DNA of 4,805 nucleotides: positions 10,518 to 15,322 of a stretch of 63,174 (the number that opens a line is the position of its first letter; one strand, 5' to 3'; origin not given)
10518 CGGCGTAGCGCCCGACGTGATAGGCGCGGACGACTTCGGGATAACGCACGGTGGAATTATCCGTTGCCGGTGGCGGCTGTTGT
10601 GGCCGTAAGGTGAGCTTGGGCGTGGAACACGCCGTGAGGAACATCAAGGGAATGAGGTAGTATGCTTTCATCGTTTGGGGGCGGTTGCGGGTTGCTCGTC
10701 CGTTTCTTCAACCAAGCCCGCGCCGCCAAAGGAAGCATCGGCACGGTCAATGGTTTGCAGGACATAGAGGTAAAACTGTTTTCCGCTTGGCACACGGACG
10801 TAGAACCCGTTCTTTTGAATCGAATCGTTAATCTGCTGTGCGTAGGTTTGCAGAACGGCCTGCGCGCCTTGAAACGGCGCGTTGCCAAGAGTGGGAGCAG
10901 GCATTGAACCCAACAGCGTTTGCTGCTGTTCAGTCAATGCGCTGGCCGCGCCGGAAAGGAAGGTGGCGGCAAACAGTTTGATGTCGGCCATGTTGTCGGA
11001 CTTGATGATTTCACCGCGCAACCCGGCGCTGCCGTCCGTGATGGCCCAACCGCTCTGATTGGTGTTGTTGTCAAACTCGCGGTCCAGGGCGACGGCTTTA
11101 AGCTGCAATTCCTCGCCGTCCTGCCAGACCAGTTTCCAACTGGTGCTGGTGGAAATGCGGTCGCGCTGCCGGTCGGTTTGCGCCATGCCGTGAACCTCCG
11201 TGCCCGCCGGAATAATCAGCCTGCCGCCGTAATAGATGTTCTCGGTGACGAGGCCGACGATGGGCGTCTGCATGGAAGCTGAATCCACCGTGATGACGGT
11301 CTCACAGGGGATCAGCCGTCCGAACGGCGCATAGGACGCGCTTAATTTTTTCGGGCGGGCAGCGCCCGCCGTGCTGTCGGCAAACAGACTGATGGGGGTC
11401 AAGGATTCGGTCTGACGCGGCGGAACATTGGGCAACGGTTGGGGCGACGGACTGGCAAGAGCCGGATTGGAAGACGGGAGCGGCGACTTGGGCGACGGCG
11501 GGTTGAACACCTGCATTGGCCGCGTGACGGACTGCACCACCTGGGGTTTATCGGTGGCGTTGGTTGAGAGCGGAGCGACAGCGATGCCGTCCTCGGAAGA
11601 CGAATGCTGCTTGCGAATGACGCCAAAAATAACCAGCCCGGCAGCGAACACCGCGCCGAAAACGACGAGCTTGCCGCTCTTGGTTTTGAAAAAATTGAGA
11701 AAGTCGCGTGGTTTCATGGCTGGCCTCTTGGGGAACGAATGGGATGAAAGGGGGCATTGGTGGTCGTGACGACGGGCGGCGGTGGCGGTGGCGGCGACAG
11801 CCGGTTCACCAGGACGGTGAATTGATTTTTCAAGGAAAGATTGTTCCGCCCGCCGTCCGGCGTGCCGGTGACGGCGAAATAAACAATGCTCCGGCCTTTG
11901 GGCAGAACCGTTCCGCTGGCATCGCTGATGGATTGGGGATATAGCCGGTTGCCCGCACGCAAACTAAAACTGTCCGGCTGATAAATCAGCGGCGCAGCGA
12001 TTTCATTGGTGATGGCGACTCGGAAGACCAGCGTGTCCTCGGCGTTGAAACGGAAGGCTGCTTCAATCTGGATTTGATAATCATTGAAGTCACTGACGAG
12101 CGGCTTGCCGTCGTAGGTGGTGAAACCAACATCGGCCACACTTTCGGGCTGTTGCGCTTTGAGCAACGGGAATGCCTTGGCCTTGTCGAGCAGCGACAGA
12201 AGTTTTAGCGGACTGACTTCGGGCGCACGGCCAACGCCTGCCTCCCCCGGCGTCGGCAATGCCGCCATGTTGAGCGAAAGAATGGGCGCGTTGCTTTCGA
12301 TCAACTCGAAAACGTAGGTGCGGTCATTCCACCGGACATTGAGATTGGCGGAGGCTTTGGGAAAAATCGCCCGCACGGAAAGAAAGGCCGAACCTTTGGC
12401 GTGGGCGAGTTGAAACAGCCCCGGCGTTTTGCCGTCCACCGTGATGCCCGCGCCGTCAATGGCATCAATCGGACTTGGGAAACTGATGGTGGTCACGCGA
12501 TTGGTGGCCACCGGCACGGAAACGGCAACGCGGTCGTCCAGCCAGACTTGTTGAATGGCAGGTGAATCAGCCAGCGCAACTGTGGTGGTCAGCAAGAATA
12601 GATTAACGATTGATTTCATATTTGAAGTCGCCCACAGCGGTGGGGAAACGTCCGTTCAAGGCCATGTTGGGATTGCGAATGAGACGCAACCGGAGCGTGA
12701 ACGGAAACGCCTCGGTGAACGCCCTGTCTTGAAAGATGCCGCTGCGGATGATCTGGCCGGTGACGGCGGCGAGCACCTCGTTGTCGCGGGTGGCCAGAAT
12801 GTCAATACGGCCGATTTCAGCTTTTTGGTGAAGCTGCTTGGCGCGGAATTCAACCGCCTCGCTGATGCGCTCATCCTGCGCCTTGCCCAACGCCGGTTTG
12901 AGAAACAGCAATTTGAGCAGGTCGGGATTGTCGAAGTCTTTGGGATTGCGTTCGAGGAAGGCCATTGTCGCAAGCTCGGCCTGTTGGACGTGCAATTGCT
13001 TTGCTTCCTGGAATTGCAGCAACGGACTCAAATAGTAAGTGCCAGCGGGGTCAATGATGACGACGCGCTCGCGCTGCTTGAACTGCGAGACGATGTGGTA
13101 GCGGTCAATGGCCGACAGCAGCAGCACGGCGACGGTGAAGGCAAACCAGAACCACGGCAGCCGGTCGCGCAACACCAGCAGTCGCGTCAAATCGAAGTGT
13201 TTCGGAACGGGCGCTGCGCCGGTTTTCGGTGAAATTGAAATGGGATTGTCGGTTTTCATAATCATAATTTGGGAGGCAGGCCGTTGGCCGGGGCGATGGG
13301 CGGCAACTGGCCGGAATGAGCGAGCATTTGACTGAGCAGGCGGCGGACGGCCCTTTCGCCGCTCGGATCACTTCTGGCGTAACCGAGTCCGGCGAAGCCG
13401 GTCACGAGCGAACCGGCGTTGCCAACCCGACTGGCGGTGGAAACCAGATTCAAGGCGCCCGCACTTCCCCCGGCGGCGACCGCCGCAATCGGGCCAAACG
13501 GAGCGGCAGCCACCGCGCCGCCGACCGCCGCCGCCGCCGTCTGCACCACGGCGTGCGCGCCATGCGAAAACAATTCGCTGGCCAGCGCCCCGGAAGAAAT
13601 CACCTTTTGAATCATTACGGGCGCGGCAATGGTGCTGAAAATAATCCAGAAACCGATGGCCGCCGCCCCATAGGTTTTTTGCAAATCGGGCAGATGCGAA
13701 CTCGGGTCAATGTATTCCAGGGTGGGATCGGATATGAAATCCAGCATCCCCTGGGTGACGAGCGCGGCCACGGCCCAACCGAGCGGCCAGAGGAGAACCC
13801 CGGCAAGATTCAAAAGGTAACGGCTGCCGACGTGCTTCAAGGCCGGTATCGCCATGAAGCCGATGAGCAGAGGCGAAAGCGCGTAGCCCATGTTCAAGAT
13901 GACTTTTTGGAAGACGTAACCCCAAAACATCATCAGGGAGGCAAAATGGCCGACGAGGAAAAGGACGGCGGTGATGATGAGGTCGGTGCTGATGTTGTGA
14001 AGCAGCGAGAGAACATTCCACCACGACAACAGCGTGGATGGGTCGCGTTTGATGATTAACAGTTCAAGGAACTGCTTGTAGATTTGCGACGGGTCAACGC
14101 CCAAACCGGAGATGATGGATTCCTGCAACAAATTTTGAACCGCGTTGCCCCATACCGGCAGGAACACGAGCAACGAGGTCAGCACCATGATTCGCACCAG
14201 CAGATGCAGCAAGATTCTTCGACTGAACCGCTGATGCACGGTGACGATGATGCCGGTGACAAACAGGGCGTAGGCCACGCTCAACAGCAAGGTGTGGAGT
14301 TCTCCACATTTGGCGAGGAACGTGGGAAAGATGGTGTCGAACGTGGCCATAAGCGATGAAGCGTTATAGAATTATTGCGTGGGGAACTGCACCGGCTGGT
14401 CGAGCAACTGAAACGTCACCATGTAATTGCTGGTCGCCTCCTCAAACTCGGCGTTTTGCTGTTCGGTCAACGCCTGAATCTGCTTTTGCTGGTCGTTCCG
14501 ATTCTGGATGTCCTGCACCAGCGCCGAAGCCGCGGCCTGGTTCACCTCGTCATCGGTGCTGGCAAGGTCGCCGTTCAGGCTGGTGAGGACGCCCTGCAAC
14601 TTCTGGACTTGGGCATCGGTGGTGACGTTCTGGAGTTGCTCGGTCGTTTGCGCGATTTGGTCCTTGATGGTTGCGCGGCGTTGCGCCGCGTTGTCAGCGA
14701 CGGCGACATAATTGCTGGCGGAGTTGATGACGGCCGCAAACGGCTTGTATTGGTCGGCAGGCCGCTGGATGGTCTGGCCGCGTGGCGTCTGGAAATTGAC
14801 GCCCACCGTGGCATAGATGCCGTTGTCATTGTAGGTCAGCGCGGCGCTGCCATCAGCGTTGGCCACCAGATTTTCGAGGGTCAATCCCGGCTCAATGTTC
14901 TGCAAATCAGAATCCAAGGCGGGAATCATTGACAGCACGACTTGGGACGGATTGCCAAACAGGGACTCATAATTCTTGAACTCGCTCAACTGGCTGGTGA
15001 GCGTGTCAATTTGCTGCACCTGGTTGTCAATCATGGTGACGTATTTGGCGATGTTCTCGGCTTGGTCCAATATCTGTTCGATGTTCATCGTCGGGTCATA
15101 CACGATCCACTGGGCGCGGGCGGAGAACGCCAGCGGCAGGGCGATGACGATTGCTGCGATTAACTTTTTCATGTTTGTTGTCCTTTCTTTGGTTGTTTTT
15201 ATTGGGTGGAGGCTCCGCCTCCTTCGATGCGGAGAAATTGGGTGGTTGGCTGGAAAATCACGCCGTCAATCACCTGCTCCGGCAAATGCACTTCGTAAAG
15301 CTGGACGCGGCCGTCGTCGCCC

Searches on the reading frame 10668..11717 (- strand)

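Call 10: search_protein_families(library=pfam, proteins=[window:10668-11717:-], max_evalue=0.001)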
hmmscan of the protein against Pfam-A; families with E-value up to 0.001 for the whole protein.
window:10668-11717:- (349 aa): 1 family
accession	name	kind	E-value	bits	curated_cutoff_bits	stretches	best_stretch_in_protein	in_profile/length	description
PF03743.19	TrbI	-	9.7e-17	61.9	35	1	131-323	3-186/188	Bacterial conjugation TrbI-like protein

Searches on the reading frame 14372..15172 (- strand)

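Call 11: search_protein_families(library=pfam, proteins=[window:14372-15172:-], max_evalue=0.001)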
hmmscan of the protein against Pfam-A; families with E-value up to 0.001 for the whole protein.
window:14372-15172:- (266 aa): 1 family
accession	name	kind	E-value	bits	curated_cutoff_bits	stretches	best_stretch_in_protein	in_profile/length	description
PF13605.11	DUF4141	-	0.00028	20.6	30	1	5-52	4-50/53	Domain of unknown function (DUF4141)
